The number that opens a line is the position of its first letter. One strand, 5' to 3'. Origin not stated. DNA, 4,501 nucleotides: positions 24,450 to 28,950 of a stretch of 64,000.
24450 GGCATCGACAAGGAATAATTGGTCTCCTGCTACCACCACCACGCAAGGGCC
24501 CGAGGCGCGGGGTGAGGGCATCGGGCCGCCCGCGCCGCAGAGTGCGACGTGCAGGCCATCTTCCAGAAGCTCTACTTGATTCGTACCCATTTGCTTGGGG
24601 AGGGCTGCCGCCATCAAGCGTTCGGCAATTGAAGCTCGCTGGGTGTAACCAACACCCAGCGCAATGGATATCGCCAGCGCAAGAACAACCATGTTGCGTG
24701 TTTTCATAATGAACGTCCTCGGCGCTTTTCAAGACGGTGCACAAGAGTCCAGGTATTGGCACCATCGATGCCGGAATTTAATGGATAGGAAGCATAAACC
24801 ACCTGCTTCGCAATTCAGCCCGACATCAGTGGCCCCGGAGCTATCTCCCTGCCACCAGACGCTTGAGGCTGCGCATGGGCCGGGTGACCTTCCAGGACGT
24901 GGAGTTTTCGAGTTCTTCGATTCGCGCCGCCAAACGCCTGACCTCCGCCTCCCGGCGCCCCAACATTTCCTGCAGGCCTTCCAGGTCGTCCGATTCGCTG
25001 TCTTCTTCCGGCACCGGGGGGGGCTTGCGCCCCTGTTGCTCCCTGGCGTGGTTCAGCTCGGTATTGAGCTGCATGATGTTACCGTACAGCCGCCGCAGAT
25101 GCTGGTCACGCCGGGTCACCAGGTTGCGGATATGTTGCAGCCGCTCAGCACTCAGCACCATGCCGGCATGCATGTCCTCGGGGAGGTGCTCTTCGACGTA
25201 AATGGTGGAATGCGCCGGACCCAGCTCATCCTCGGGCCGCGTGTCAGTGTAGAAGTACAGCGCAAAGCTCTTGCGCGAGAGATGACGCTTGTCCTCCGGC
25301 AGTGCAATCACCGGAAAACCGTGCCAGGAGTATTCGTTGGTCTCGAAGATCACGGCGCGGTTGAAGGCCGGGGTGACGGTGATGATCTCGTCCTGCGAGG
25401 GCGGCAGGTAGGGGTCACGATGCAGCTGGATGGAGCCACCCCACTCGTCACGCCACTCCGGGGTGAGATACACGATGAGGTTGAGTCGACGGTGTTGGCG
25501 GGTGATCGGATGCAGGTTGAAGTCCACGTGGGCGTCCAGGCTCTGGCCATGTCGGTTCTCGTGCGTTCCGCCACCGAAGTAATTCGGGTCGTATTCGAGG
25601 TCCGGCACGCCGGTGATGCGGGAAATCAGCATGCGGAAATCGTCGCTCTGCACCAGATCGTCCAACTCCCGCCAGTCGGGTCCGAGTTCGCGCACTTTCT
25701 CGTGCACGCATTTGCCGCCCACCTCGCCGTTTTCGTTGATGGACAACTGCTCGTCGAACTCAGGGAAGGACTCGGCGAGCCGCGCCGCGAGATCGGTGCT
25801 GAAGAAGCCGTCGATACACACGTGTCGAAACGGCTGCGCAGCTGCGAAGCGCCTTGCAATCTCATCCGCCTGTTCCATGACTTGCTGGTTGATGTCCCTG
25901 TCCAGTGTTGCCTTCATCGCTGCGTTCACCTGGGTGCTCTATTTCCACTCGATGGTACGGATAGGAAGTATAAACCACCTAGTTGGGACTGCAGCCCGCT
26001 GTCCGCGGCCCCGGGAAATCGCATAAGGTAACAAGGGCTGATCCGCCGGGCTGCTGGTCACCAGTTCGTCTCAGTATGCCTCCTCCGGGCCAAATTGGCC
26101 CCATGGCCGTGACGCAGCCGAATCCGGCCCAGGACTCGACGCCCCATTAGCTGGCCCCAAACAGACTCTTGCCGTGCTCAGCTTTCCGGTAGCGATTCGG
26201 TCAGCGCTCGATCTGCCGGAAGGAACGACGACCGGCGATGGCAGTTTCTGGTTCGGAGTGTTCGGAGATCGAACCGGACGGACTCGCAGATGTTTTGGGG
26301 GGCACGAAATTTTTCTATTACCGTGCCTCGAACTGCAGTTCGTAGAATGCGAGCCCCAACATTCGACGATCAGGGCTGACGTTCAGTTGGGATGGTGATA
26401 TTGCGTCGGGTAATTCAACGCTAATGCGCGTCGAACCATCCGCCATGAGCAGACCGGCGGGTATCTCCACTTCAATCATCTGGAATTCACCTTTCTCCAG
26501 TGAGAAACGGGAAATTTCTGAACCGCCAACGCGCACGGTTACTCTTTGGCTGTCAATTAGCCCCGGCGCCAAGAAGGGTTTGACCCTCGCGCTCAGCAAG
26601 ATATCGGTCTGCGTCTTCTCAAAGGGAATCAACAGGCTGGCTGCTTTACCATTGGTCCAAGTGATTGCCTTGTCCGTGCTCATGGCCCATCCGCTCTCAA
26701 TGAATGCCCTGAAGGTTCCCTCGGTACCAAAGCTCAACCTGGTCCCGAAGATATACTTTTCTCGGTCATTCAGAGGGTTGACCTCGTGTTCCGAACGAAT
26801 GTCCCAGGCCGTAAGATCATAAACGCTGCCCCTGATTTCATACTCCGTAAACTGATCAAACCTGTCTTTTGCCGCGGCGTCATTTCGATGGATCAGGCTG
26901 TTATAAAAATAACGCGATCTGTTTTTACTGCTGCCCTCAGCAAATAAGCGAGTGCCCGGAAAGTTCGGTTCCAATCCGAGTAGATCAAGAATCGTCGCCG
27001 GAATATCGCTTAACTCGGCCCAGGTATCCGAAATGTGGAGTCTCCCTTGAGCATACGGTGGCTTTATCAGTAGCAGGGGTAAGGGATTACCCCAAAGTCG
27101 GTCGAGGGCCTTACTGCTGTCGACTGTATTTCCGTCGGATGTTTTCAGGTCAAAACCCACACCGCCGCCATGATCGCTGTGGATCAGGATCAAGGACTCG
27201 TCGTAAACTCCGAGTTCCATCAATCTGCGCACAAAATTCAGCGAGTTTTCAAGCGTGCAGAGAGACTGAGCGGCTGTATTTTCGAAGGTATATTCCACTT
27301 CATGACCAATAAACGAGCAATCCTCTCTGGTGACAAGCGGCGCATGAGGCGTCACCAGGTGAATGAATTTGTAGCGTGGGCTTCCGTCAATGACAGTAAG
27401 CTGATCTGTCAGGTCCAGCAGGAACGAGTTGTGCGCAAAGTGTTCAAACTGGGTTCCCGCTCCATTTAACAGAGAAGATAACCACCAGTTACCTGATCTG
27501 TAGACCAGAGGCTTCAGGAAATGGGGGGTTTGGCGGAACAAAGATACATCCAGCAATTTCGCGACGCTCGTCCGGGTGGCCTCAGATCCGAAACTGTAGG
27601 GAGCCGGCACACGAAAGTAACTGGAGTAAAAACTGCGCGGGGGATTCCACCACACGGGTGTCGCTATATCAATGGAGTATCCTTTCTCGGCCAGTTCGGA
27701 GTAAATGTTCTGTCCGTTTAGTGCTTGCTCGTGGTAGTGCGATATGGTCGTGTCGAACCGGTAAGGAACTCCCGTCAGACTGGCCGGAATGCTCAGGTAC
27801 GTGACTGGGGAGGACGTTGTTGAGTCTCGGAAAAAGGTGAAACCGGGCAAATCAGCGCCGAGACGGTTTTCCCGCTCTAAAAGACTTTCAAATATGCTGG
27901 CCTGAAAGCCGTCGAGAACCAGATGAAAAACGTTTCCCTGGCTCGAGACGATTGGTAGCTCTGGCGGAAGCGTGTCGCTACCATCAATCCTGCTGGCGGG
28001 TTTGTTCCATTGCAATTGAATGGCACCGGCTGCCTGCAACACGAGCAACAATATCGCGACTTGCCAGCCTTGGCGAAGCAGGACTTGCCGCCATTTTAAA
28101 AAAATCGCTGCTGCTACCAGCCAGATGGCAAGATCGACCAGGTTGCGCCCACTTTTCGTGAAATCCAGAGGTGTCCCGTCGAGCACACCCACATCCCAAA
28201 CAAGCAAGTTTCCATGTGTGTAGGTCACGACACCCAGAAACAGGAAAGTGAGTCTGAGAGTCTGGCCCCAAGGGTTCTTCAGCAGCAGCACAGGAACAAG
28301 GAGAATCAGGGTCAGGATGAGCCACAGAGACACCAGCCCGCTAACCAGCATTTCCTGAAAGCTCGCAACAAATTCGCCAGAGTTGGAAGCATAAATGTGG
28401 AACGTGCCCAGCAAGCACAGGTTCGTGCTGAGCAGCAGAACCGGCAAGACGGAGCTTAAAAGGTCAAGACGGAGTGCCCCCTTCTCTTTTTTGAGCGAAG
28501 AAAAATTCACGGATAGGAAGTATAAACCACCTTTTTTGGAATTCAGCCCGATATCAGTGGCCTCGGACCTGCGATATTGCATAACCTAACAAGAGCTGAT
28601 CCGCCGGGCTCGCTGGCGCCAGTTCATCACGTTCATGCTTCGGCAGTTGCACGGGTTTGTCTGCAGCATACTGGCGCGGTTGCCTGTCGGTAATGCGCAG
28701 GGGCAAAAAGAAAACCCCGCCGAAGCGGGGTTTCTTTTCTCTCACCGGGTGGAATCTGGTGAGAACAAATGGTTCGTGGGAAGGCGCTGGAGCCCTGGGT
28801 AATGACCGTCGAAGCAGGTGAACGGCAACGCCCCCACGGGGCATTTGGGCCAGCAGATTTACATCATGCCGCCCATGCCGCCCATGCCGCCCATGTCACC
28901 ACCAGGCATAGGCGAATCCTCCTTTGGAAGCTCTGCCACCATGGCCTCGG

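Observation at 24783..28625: A conserved 75-115 nt element sits just 5' of each of three consecutive minus-strand genes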

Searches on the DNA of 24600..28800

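Call 73: search_rna_families(source=window, start=24600, end=28800, threshold=evalue, max_evalue=1)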
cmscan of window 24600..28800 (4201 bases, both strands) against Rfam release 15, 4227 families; matches with E-value up to 1: 3.
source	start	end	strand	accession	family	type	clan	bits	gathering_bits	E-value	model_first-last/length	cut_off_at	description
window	28709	28786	-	RF01400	istR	Gene; antitoxin;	-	29.3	45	0.0047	1-130/130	no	istR Hfq binding RNA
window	28711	28734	-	RF00195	RsmY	Gene; sRNA;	CL00106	23.6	57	0.0081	98-121/121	no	RsmY RNA family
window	28590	28738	+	RF00512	Leu_leader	Cis-reg; leader;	-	22.9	50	0.16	1-148/148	no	Leucine operon leader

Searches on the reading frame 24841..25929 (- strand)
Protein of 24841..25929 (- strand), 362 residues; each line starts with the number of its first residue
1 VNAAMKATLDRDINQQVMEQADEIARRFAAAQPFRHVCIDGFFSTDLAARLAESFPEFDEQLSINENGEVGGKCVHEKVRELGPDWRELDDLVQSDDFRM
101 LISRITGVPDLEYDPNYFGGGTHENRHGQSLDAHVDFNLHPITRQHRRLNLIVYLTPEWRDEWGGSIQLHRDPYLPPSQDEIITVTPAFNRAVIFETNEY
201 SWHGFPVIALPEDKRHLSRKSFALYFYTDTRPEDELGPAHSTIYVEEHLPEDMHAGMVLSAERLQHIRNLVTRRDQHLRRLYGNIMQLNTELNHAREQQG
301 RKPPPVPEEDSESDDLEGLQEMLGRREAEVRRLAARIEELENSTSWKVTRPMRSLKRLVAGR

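Call 18: search_protein_families(library=pfam, proteins=[window:24841-25929:-])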
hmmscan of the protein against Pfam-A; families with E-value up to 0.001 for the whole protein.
window:24841-25929:- (362 aa): 2 families
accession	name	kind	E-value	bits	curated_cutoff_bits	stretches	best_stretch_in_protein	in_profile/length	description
PF13640.12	2OG-FeII_Oxy_3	-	7.9e-15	56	27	1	126-226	7-97/98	2OG-Fe(II) oxygenase superfamily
PF13661.12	2OG-FeII_Oxy_4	-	4.5e-10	40.4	27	1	131-204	12-80/98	2OG-Fe(II) oxygenase superfamily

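Call 47: find_encoding_contigs(protein=window:24841-25917:-, flank=3000, max_places=10)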
Protein window:24841-25917:- (358 aa): 23 contigs read that carry it; 10 places shown.
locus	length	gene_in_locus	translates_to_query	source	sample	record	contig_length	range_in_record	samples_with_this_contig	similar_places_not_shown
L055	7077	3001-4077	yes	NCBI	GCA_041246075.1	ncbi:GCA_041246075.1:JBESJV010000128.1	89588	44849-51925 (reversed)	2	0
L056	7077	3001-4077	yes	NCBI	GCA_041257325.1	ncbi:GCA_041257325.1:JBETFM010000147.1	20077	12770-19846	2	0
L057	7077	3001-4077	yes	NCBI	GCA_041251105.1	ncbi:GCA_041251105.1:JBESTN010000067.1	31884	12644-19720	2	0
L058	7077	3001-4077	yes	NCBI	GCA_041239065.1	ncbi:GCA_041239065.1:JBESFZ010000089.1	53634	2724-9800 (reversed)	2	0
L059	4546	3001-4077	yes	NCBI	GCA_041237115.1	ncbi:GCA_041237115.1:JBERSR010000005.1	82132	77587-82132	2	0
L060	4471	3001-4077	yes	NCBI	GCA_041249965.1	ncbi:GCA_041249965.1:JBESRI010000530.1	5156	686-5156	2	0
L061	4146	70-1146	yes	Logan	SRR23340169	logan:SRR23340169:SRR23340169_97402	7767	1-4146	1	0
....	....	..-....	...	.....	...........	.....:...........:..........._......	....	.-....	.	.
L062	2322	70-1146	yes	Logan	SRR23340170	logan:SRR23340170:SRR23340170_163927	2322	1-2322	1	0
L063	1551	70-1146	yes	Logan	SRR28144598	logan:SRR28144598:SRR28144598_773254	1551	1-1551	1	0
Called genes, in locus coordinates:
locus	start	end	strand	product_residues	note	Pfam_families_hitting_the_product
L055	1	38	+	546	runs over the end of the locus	PF00118:Cpn60_TCP1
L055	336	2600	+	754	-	PF00884:Sulfatase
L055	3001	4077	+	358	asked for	PF13640:2OG-FeII_Oxy_3, PF13661:2OG-FeII_Oxy_4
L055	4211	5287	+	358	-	PF23023:Anti-Pycsar_Apyc1, PF00753:Lactamase_B, PF12706:Lactamase_B_2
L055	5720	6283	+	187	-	PF02627:CMD (weak)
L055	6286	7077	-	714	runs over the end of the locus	PF04879:Molybdop_Fe4S4, PF00384:Molybdopterin, PF01568:Molydop_binding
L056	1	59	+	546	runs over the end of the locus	PF00118:Cpn60_TCP1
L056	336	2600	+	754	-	PF00884:Sulfatase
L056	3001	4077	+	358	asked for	PF13640:2OG-FeII_Oxy_3, PF13661:2OG-FeII_Oxy_4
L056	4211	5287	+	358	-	PF23023:Anti-Pycsar_Apyc1, PF00753:Lactamase_B, PF12706:Lactamase_B_2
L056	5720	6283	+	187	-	PF02627:CMD (weak)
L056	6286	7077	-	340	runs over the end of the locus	?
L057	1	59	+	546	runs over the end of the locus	PF00118:Cpn60_TCP1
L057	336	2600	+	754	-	PF00884:Sulfatase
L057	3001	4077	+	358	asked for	PF13640:2OG-FeII_Oxy_3, PF13661:2OG-FeII_Oxy_4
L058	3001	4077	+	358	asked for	PF13640:2OG-FeII_Oxy_3, PF13661:2OG-FeII_Oxy_4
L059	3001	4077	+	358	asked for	PF13640:2OG-FeII_Oxy_3, PF13661:2OG-FeII_Oxy_4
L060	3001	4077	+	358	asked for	PF13640:2OG-FeII_Oxy_3, PF13661:2OG-FeII_Oxy_4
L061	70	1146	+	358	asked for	PF13640:2OG-FeII_Oxy_3, PF13661:2OG-FeII_Oxy_4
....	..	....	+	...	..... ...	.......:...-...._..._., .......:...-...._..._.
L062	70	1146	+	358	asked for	PF13640:2OG-FeII_Oxy_3, PF13661:2OG-FeII_Oxy_4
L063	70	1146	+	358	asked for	PF13640:2OG-FeII_Oxy_3, PF13661:2OG-FeII_Oxy_4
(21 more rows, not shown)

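Call 61: find_homologous_proteins(query=window:24841-25917:-, max_evalue=1e-20)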
Query window:24841-25917:- (358 aa): 2857 proteins with E <= 1e-20 among 8000 candidates; the best 120 are listed.
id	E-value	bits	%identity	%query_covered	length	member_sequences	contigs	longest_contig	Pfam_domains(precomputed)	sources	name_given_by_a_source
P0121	7.0e-243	823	100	100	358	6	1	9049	PF13640.13,PF13661.13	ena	-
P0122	4.6e-175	600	74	99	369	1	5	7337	PF13640.13,PF13661.13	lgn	-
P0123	2.0e-173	594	100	72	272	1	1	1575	PF13640.13,PF13661.13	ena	-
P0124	2.0e-169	581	71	99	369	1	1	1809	PF13640.13,PF13661.13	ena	-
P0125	1.3e-166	572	67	99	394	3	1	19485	PF13640.13,PF13661.13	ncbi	-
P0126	9.2e-165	566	68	99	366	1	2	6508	PF13640.13,PF13661.13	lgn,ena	-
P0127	1.5e-163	562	68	99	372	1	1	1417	PF13640.13,PF13661.13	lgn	-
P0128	3.6e-162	557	67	99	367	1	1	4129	PF13640.13,PF13661.13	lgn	-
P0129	8.2e-162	556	67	99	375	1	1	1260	PF13640.13,PF13661.13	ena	-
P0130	1.3e-161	556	67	96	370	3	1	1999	PF13640.13,PF13661.13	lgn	-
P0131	1.2e-160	552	66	99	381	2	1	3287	PF13640.13,PF13661.13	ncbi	-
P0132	1.6e-159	549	66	97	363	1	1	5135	PF13640.13,PF13661.13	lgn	-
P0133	4.7e-159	547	69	95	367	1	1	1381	PF13640.13,PF13661.13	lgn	-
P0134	4.2e-158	544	66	99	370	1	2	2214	PF13640.13,PF13661.13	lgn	-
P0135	5.3e-158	544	66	99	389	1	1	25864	PF13640.13,PF13661.13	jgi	-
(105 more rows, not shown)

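Call 62: find_encoding_contigs(protein=P0122, flank=6000, max_places=3)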
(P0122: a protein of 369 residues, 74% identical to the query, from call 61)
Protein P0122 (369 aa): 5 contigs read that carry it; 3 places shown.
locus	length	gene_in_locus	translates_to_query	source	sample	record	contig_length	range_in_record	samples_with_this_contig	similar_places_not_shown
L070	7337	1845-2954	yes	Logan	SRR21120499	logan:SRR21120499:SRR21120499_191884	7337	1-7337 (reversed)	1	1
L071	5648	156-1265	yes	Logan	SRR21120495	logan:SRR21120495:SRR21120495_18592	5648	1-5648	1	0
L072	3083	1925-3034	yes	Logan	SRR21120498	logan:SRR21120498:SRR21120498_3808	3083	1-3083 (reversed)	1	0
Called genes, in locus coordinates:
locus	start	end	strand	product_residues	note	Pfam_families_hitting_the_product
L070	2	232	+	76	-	?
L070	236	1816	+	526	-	PF00117:GATase, PF07722:Peptidase_C26 (weak), PF02540:NAD_synthase (weak), PF00958:GMP_synt_C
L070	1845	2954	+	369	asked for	PF13640:2OG-FeII_Oxy_3, PF13661:2OG-FeII_Oxy_4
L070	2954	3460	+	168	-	PF00383:dCMP_cyt_deam_1, PF14437:MafB19-deam, PF14439:Bd3614-deam (weak)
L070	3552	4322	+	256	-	-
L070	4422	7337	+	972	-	?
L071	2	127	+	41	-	?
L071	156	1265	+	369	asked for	PF13640:2OG-FeII_Oxy_3, PF13661:2OG-FeII_Oxy_4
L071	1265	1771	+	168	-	PF00383:dCMP_cyt_deam_1, PF14437:MafB19-deam, PF14439:Bd3614-deam (weak)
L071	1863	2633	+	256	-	-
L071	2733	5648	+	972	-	?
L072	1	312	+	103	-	?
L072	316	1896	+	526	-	PF00117:GATase, PF07722:Peptidase_C26 (weak), PF02540:NAD_synthase (weak), PF00958:GMP_synt_C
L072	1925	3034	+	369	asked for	PF13640:2OG-FeII_Oxy_3, PF13661:2OG-FeII_Oxy_4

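Call 63: find_encoding_contigs(protein=P0125, flank=6000, max_places=2)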
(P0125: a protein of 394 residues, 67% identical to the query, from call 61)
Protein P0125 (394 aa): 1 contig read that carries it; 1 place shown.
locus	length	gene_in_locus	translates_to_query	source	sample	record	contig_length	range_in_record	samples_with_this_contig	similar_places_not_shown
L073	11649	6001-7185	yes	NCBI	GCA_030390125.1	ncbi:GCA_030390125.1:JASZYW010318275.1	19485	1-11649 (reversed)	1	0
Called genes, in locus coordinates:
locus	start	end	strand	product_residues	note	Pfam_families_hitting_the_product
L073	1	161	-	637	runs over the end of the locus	PF00144:Beta-lactamase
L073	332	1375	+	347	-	PF12833:HTH_18, PF00165:HTH_AraC (weak)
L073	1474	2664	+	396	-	PF05684:DUF819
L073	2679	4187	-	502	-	PF02517:Rce1-like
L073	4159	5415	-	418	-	PF07690:MFS_1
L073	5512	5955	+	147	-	-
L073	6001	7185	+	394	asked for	PF13640:2OG-FeII_Oxy_3, PF13661:2OG-FeII_Oxy_4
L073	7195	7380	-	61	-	-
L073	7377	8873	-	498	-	PF01565:FAD_binding_4, PF08031:BBE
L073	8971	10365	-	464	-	PF01565:FAD_binding_4, PF02913:FAD-oxidase_C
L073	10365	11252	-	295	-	PF03881:Fructosamin_kin, PF01636:APH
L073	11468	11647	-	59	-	?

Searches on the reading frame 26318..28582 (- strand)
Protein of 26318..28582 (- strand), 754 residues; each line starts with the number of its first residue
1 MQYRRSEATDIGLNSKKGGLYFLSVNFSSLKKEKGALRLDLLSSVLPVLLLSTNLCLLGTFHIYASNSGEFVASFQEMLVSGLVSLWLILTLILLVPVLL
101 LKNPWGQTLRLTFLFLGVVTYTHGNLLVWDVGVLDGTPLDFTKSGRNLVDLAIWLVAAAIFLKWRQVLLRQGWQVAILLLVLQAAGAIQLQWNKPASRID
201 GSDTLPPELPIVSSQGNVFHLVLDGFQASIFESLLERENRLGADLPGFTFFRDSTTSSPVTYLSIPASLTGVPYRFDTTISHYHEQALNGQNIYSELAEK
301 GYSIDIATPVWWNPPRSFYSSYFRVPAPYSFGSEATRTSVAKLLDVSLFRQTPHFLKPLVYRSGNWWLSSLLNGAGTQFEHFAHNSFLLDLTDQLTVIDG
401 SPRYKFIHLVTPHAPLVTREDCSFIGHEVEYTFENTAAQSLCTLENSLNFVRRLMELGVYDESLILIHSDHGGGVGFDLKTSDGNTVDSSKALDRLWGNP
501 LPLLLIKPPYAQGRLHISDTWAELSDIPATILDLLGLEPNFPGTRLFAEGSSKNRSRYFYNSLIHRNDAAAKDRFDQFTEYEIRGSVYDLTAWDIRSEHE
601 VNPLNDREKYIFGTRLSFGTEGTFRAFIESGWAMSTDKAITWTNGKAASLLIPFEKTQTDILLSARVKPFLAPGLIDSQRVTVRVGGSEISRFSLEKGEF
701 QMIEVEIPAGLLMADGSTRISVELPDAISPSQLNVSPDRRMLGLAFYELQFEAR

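Call 18: search_protein_families(library=pfam, proteins=[window:26318-28510:-])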
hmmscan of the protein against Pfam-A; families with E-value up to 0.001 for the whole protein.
window:26318-28510:- (730 aa): 1 family
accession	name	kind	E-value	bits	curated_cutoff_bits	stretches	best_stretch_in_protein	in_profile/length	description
PF00884.28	Sulfatase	-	1e-08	35.3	25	1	223-512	35-300/301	Sulfatase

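Call 46: find_encoding_contigs(protein=window:26318-28582:-, flank=10000, max_places=10)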
Protein window:26318-28582:- (754 aa): 2 contigs read that carry it; 2 places shown.
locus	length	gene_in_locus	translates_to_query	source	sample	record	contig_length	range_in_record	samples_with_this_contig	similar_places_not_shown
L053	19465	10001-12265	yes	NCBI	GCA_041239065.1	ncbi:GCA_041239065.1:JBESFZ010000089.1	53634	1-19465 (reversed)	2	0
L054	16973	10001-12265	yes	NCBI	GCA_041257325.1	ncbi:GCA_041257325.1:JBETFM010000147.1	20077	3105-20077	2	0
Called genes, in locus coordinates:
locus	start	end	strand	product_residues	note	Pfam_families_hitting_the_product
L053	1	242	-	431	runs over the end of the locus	PF01266:DAO (weak), PF01593:Amino_oxidase, PF13450:NAD_binding_8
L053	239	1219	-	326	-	PF00487:FA_desaturase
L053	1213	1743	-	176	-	PF08212:Lipocalin_2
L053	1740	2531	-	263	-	PF06966:DUF1295, PF02544:Steroid_dh (weak), PF04140:ICMT (weak), PF04191:PEMT (weak)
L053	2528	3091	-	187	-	PF11086:DUF2878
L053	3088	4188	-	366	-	PF02353:CMAS, PF05175:MTS (weak), PF13489:Methyltransf_23, PF02390:Methyltransf_4 (weak), PF08241:Methyltransf_11, PF08242:Methyltransf_12, PF13649:Methyltransf_25, PF13847:Methyltransf_31, +1 more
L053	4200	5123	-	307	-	PF00376:MerR, PF13411:MerR_1, PF02607:B12-binding_2, PF02310:B12-binding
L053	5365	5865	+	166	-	PF00472:RF-1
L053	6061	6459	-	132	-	PF13291:ACT_4 (faint), PF19571:ACT_8, PF01842:ACT (weak), PF22629:ACT_AHAS_ss (faint)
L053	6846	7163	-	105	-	-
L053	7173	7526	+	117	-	PF01258:zf-dskA_traR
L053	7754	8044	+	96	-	PF00166:Cpn10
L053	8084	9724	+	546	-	PF00118:Cpn60_TCP1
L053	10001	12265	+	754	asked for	PF00884:Sulfatase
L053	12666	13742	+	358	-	PF13640:2OG-FeII_Oxy_3, PF13661:2OG-FeII_Oxy_4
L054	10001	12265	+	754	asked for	PF00884:Sulfatase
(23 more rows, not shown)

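Call 65: find_homologous_proteins(query=window:26318-28582:-, max_evalue=1e-20)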
Query window:26318-28582:- (754 aa): 41 proteins with E <= 1e-20 among 8000 candidates.
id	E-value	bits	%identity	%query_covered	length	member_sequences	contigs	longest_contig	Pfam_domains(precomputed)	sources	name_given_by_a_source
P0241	0.0e+0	1710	100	100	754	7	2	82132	PF00884.29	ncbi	-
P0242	1.6e-212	726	46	94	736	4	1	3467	PF00884.29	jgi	jgi:hypothetical protein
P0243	3.3e-210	719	46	94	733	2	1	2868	PF00884.29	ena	-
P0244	6.3e-210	718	46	92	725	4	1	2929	PF00884.29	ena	-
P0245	1.5e-209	716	46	94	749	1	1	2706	PF00884.29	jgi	jgi:hypothetical protein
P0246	2.3e-208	712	46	94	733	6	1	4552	PF00884.29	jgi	jgi:hypothetical protein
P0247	2.7e-208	712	46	92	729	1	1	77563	PF00884.29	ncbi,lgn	-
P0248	2.7e-207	709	45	94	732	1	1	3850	PF00884.29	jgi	-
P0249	5.2e-204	698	45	92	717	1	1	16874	PF00884.29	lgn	-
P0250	6.5e-204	698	46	94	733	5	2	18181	PF00884.29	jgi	-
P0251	1.3e-201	690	44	94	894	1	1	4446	PF00884.29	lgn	-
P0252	8.8e-201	687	46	92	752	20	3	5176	PF00884.29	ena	-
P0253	1.5e-200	687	45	92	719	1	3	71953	PF00884.29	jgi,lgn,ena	-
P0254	3.9e-200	685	43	96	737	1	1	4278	PF00884.29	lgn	-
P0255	3.5e-199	682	45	94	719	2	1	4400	PF00884.29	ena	-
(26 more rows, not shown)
